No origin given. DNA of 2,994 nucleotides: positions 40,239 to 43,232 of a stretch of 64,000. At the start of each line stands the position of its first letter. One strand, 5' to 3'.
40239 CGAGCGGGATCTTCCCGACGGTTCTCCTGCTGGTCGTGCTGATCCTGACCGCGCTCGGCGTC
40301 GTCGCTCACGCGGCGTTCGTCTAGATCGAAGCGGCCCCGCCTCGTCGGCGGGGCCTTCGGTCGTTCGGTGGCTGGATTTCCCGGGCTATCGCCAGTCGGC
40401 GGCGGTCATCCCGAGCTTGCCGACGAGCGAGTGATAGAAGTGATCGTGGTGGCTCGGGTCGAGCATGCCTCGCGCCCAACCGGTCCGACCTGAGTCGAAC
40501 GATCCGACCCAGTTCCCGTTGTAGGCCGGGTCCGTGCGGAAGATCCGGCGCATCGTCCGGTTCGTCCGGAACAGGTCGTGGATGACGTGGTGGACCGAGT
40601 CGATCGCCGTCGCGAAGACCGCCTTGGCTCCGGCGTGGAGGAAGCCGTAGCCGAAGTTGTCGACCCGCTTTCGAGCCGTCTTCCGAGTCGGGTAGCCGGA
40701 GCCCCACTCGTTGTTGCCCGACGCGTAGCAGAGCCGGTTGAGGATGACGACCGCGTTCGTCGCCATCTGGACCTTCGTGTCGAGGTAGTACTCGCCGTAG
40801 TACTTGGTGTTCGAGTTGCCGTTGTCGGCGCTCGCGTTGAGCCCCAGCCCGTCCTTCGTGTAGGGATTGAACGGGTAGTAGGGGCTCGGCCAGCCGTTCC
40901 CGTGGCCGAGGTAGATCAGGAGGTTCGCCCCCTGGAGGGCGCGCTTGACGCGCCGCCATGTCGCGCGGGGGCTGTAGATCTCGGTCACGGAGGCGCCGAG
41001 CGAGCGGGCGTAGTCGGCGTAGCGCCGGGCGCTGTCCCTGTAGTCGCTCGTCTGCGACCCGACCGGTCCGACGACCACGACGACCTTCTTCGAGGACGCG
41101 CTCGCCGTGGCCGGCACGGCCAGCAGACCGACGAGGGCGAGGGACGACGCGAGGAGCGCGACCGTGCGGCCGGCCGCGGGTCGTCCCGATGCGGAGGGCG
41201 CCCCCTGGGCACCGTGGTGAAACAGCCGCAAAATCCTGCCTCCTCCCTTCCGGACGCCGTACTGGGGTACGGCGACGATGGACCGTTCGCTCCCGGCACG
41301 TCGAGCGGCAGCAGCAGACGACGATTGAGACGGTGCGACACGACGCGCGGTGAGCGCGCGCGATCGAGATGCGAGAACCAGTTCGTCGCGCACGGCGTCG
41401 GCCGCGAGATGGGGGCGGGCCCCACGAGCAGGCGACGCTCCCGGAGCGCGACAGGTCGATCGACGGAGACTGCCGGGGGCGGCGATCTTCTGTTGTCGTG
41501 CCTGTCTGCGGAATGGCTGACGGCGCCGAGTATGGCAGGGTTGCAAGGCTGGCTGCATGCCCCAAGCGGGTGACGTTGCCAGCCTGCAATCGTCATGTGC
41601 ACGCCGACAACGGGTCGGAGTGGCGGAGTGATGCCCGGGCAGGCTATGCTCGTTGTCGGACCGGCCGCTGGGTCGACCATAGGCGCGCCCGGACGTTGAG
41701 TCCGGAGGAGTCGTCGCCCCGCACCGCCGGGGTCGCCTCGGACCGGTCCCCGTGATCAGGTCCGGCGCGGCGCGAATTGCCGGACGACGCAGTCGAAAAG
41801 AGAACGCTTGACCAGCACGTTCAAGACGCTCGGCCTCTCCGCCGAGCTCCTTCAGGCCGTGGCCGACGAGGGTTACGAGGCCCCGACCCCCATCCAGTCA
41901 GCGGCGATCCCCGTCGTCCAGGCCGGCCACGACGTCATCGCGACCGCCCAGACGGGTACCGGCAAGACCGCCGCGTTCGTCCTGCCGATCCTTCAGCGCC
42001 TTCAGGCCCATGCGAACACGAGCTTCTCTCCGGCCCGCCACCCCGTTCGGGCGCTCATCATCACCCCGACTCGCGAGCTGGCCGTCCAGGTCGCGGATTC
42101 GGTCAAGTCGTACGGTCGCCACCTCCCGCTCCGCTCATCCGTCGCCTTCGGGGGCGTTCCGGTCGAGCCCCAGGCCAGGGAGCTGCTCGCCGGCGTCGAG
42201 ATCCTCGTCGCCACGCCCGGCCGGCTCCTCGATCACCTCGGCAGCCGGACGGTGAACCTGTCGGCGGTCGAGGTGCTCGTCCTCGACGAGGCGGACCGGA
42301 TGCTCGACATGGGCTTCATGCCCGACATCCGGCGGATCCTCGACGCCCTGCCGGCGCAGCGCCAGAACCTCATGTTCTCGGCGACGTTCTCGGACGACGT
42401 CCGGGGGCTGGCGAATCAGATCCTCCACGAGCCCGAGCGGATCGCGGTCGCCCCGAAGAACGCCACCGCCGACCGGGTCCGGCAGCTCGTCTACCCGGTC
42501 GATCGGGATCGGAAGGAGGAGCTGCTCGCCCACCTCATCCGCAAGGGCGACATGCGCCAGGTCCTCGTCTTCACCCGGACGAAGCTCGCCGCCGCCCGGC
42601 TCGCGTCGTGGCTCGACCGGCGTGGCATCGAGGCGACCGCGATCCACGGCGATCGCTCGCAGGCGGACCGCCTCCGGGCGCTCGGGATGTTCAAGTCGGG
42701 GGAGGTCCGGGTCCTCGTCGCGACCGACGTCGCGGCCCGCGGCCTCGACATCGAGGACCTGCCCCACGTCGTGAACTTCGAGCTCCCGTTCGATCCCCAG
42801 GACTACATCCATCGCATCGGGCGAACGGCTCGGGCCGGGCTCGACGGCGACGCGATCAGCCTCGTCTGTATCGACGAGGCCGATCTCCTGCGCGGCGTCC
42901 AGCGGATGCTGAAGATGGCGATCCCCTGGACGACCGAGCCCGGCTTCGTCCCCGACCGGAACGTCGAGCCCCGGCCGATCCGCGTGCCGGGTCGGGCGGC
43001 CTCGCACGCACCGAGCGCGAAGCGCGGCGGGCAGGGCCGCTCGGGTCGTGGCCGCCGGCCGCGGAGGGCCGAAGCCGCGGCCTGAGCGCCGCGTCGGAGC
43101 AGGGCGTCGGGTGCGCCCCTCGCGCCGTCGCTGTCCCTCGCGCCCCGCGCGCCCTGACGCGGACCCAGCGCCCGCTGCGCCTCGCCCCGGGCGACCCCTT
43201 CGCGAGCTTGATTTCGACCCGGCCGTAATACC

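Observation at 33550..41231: Two paralogous secreted proteins with a conserved His...Cys domain (possible caspase/gingipain-like peptidase fold)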

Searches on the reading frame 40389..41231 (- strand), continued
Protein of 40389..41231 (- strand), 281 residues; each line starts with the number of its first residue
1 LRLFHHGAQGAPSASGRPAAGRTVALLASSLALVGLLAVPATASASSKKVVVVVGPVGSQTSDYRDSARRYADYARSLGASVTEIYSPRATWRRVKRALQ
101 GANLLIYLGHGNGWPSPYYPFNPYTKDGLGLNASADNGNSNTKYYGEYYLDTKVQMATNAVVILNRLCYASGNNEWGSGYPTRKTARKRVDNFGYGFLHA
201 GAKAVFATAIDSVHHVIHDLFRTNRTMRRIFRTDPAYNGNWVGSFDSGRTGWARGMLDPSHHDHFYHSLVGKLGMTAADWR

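Call 44: search_protein_families(library=ncbifam, proteins=[P0002, P0004, P0006, P0007, P0009, P0011, P0012, P0014, P0018, P0020], max_evalue=1)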
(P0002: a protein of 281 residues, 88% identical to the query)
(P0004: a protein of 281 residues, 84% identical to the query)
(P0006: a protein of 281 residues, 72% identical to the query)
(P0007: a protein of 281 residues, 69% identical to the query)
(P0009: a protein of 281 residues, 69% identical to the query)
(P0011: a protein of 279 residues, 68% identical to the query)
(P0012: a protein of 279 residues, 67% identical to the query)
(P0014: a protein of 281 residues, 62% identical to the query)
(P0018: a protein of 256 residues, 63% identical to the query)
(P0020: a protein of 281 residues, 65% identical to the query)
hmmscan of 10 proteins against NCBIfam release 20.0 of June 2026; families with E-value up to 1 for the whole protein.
P0002 (281 aa): 0 families

P0004 (281 aa): 0 families

P0006 (281 aa): 1 family
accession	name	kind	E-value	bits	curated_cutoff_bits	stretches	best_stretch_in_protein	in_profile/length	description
TIGR02761.1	TraE_TIGR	equivalog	0.11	12.4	109.05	1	18-85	15-80/181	type IV conjugative transfer system protein TraE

P0007 (281 aa): 1 family
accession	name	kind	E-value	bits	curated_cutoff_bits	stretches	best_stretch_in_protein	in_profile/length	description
NF038083.1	CU044_5270_fam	subfamily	0.2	11.5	100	1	9-60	17-67/284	CU044_5270 family protein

P0009 (281 aa): 2 families
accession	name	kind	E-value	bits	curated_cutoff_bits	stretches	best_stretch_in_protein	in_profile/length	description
NF010230.0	PRK13682.1-5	equivalog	0.13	12.6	89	1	24-55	11-38/53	hypothetical protein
NF038083.1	CU044_5270_fam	subfamily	0.19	11.5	100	1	9-59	17-66/284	CU044_5270 family protein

P0011 (279 aa): 2 families
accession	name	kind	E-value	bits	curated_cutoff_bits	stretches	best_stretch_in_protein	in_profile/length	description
NF038083.1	CU044_5270_fam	subfamily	0.016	15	100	1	9-58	19-67/284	CU044_5270 family protein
NF033099.1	bla_Exo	exception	0.8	9.1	650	0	219-249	47-77/312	Exo family class A beta-lactamase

P0012 (279 aa): 0 families

P0014 (281 aa): 0 families

P0018 (256 aa): 0 families

P0020 (281 aa): 0 families

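Call 48: search_dna_similar(query=window:40389-41096:-, collection=plasmids, mode=protein, max_evalue=1, max_rows=15)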
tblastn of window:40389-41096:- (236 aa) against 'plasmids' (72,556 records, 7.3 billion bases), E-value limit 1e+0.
No match.

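Call 65: search_protein_families(library=ncbifam, proteins=[P0022, P0023, P0025, P0028, P0030, P0032, P0035, P0040, P0042, P0045], max_evalue=0.5)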
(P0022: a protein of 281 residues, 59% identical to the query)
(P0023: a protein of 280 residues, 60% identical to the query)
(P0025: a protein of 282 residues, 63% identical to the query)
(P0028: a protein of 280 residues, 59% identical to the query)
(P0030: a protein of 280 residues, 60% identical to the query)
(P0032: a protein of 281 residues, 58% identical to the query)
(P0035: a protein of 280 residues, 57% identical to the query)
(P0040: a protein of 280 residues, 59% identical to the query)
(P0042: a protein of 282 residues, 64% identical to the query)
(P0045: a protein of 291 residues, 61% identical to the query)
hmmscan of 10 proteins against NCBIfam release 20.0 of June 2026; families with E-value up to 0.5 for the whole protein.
P0022 (281 aa): 1 family
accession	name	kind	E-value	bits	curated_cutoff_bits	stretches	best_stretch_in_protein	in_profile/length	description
NF041112.1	chap_CsgH_alph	subfamily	0.21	11.7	35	1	222-251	12-41/91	curli-like amyloid fiber formation chaperone CsgH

P0023 (280 aa): 0 families

P0025 (282 aa): 1 family
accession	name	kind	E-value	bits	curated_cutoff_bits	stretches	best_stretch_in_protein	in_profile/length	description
NF052336.1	PdgHdaseHSB100310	equivalog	0.0049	16.3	500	1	25-123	14-110/316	peptidoglycan hydrolase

P0028 (280 aa): 0 families

P0030 (280 aa): 1 family
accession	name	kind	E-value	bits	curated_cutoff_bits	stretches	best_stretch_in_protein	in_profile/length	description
TIGR00895.1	2A0115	subfamily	0.088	11.7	418.55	1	14-79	312-377/398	aromatic acid/H+ symport family MFS transporter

P0032 (281 aa): 0 families

P0035 (280 aa): 1 family
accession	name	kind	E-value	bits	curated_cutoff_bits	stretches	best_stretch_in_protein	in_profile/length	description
NF033776.1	stress_YhcN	equivalog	0.044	14.1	125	1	20-83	7-70/87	peroxide/acid stress response protein YhcN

P0040 (280 aa): 0 families

P0042 (282 aa): 2 families
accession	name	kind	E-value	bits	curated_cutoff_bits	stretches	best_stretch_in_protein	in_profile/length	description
NF052336.1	PdgHdaseHSB100310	equivalog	0.019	14.3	500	1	24-123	10-110/316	peptidoglycan hydrolase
TIGR02317.1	prpB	equivalog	0.13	11.4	354.4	0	184-213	163-188/285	methylisocitrate lyase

P0045 (291 aa): 0 families

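Call 67: search_dna_similar(query=window:40389-41096:-, collection=phages, mode=protein, max_evalue=10, max_rows=15)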
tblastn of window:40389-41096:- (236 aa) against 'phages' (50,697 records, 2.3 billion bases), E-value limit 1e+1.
No match.
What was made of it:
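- Tried and rejected: tblastn against plasmids and phages found no match (calls 48, 67).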

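Call 69: fold_search(model_id=the predicted structure, library=viral)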
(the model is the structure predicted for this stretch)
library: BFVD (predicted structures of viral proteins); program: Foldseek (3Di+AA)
matches with E <= 10: 358; with E <= 0.001: 0
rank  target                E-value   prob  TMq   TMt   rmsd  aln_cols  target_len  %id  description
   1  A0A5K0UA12            1.6e-03  0.92  0.31  0.36   9.9       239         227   13  Metacaspase-like (Fragment) [Yasminevirus sp. GU-2018]
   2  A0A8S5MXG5            1.7e-03  0.97  0.34  0.31  11.1       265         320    9  Uncharacterized protein [Myoviridae sp. ctWaE18]
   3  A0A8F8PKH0            5.6e-03  0.89  0.37  0.32  16.3       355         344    8  Metacaspase [Clandestinovirus]
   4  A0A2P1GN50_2          2.6e-02  0.23  0.23  0.09  16.3       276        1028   10  RNA-directed RNA polymerase L [Wenling hoplichthys paramyxovirus]
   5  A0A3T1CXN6            3.5e-02  0.41  0.27  0.29   8.7       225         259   15  Metacaspase [Acanthamoeba castellanii medusavirus J1]
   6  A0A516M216            4.5e-02  0.09  0.17  0.14  17.5       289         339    9  (no name in the UniProt tables at hand)
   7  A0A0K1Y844            6.2e-02  0.63  0.30  0.25   6.5       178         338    6  (no name in the UniProt tables at hand)
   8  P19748                7.0e-02  0.20  0.26  0.32   9.3       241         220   11  Cap-specific mRNA (nucleoside-2'-O-)-methyltransferase (Fragment) [Sheeppox virus (strain KS-1)]
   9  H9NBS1                1.1e-01  0.35  0.27  0.28   9.6       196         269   13  (no name in the UniProt tables at hand)
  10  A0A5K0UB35            1.2e-01  0.33  0.29  0.14   7.2       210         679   10  Uncharacterized protein [Yasminevirus sp. GU-2018]
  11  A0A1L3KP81            1.3e-01  0.18  0.25  0.09  11.7       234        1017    8  Uncharacterized protein [Hubei reo-like virus 6]
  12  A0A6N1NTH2            1.4e-01  0.16  0.25  0.15   9.6       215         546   10  Uncharacterized protein [Tupanvirus deep ocean]
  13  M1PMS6                1.5e-01  0.25  0.23  0.21   8.6       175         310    7  GTB-type domain-containing protein [Moumouvirus goulette]
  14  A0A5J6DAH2            1.5e-01  0.07  0.19  0.16  14.2       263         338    7  (no name in the UniProt tables at hand)
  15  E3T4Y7                1.5e-01  0.14  0.21  0.09  10.6       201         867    9  Uncharacterized protein [Cafeteria roenbergensis virus (strain BV-PW1)]
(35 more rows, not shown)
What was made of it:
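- Foldseek against BFVD: top named hits are giant-virus metacaspases (call 69).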

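Call 75: search_protein_families(library=pfam, proteins=[P0250, P0141, P0194, P0180, P0173, P0137, P0139, P0210, P0187, P0249], max_evalue=0.01)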
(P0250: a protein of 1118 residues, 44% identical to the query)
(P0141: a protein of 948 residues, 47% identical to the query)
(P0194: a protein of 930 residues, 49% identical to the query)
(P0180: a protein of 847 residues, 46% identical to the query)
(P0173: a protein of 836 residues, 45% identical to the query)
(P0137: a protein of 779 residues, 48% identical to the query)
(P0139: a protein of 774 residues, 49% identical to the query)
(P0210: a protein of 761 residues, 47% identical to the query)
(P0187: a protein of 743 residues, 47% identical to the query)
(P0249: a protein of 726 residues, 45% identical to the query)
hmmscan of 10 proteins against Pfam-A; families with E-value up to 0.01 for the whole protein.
P0250 (1118 aa): 10 families
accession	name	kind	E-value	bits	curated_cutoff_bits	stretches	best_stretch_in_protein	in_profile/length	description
PF13860.13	FlgD_ig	-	9.6e-34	115.7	27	3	948-1013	11-78/79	FlgD Ig-like domain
PF19077.6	Big_13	-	9.5e-23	81.1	27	2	788-816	73-101/102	Bacterial Ig-like domain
PF02494.22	HYR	-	7e-10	39.6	21.7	0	525-550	57-81/81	HYR domain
PF16403.11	Bact_surface_Ig-like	-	7.9e-10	39.1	27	0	514-550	36-71/71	Bacterial surface protein, Ig-like domain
PF13750.12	Big_3_3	-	1.2e-09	38.5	27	0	699-750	12-64/157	Bacterial Ig-like domain (group 3)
PF13585.12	CHU_C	-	1.9e-08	34.8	27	1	832-911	4-78/86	CHU_C Type IX secretion signal domain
PF12245.14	Big_3_2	-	2.3e-07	31.5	23.3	0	788-817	93-122/122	Bacterial Ig-like domain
PF18981.6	InlK_D3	-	4.4e-05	23.9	25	0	894-921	46-73/75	Internalin K domain (D3/D4)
PF10029.15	DUF2271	-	0.003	17.7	27.3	0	978-1011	70-103/136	Predicted periplasmic protein (DUF2271)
PF13754.12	Big_3_4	-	0.0049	17.2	27.3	0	519-552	28-61/106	Domain of unknown function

P0141 (948 aa): 4 families
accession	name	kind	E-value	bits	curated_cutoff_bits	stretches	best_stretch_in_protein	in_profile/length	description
PF13860.13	FlgD_ig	-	1.1e-22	80.2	27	3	776-842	10-78/79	FlgD Ig-like domain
PF19077.6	Big_13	-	6e-13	49.6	27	1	660-749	17-101/102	Bacterial Ig-like domain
PF13585.12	CHU_C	-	1.1e-08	35.5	27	0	656-734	4-74/86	CHU_C Type IX secretion signal domain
PF13750.12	Big_3_3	-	8.6e-05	22.7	27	0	433-497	12-77/157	Bacterial Ig-like domain (group 3)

P0194 (930 aa): 0 families

P0180 (847 aa): 1 family
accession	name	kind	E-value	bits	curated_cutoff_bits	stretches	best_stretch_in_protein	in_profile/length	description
PF00525.23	Crystallin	-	0.00048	20.6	23.2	0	601-617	17-33/56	Alpha crystallin A chain, N terminal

P0173 (836 aa): 0 families

P0137 (779 aa): 3 families
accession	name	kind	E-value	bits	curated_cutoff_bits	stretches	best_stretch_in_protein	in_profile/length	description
PF13860.13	FlgD_ig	-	1.3e-18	67.2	27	1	503-556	20-74/79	FlgD Ig-like domain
PF13585.12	CHU_C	-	5.1e-09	36.6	27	0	380-448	5-73/86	CHU_C Type IX secretion signal domain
PF19077.6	Big_13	-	2.4e-07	31.6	27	1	393-466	29-102/102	Bacterial Ig-like domain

P0139 (774 aa): 5 families
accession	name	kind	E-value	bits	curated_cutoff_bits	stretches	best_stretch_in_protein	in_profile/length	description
PF04122.17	CW_binding_2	-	1.5e-55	186.1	24.9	3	576-664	1-73/73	Cell wall binding domain 2 (CWB2)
PF13585.12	CHU_C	-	0.0001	22.8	27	1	382-451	6-72/86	CHU_C Type IX secretion signal domain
PF19077.6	Big_13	-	0.00036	21.4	27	1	429-470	62-102/102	Bacterial Ig-like domain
PF10029.15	DUF2271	-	0.00074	19.7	27.3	0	420-478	70-130/136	Predicted periplasmic protein (DUF2271)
PF13860.13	FlgD_ig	-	0.0054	17.1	27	1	427-453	50-77/79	FlgD Ig-like domain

P0210 (761 aa): 2 families
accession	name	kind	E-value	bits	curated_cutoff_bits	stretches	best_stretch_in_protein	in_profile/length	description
PF13860.13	FlgD_ig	-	2.1e-13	50.5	27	1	481-532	22-74/79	FlgD Ig-like domain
PF13585.12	CHU_C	-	4.9e-06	27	27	0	458-528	4-67/86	CHU_C Type IX secretion signal domain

P0187 (743 aa): 3 families
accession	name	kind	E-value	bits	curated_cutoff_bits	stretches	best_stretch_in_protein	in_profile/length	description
PF13860.13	FlgD_ig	-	1e-18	67.5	27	2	480-531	25-77/79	FlgD Ig-like domain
PF13585.12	CHU_C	-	1.8e-14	54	27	1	351-424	2-72/86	CHU_C Type IX secretion signal domain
PF19077.6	Big_13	-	2.3e-06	28.4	27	0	488-542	37-96/102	Bacterial Ig-like domain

P0249 (726 aa): 0 families

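Call 78: search_protein_families(library=pfam, alignment_id=A3, max_evalue=0.0001)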
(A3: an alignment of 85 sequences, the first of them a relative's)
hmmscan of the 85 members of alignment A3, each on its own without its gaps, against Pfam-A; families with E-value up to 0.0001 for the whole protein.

A. member 1, P0130 (461 aa): 1 family
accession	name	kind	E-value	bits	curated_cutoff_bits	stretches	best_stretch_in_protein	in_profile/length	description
PF08239.17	SH3_3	-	1.7e-10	41.3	27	1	404-458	3-53/54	Bacterial SH3 domain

B. families by the number of members that match (of 85 scanned): 12 families
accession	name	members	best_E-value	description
PF13860.13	FlgD_ig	26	9.6e-26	FlgD Ig-like domain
PF13585.12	CHU_C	13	1.8e-14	CHU_C Type IX secretion signal domain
PF08239.17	SH3_3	7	7.5e-21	Bacterial SH3 domain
PF04122.17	CW_binding_2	5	1.5e-55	Cell wall binding domain 2 (CWB2)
PF19077.6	Big_13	5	6e-13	Bacterial Ig-like domain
PF06347.19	SH3_4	4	3.5e-09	Bacterial SH3 domain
PF00395.25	SLH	1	1.5e-16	S-layer homology domain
PF00908.23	dTDP_sugar_isom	1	2.4e-12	dTDP-4-dehydrorhamnose 3,5-epimerase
PF13229.12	Beta_helix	1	2.4e-07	Right handed beta helix region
PF10029.15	DUF2271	1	4.5e-07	Predicted periplasmic protein (DUF2271)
PF20585.4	Pectate_lyase_5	1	3e-05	Putative pectate lyase-like adhesive domain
PF13750.12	Big_3_3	1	8.6e-05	Bacterial Ig-like domain (group 3)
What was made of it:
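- Closest known: Wall-anchored hydrolases built as catalytic domain plus CWB2/SH3b/SLH. Same: The modular logic is the same in long family members: an N-terminal Cys hydrolase domain followed by wall-binding repeats (calls 75, 78).
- Wall-targeting fusions in 85 long relatives: SH3_3 7, SH3_4 4, CW_binding_2 5, SLH 1, FlgD_ig 26 (calls 75, 78). Wall-binding modules that typically accompany murein hydrolases (SH3b, CWB2, SLH) are fused to the domain in 13 to 17 of 85 long relatives (calls 75, 78). The location is extracytoplasmic and wall-associated (call 78).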

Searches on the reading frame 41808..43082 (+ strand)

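Call 62: search_protein_families(library=pfam, proteins=[window:41808-43082:+], max_evalue=0.001)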
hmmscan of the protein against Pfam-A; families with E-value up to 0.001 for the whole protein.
window:41808-43082:+ (425 aa): 5 families
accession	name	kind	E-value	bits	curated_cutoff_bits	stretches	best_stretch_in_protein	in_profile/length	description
PF00270.35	DEAD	-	2.2e-50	171.1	26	1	27-198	1-164/167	DEAD/DEAH box helicase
PF00271.37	Helicase_C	-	4.3e-30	104.7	23.5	1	236-344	2-110/110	Helicase conserved C-terminal domain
PF13401.12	AAA_22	-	1.4e-06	29.1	27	0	45-187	10-115/130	AAA domain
PF04851.21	ResIII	-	2.6e-06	27.9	22.5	1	41-195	24-163/164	Type III restriction enzyme, res subunit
PF13245.12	AAA_19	-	7.7e-05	23.3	25.1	0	39-189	10-121/134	AAA domain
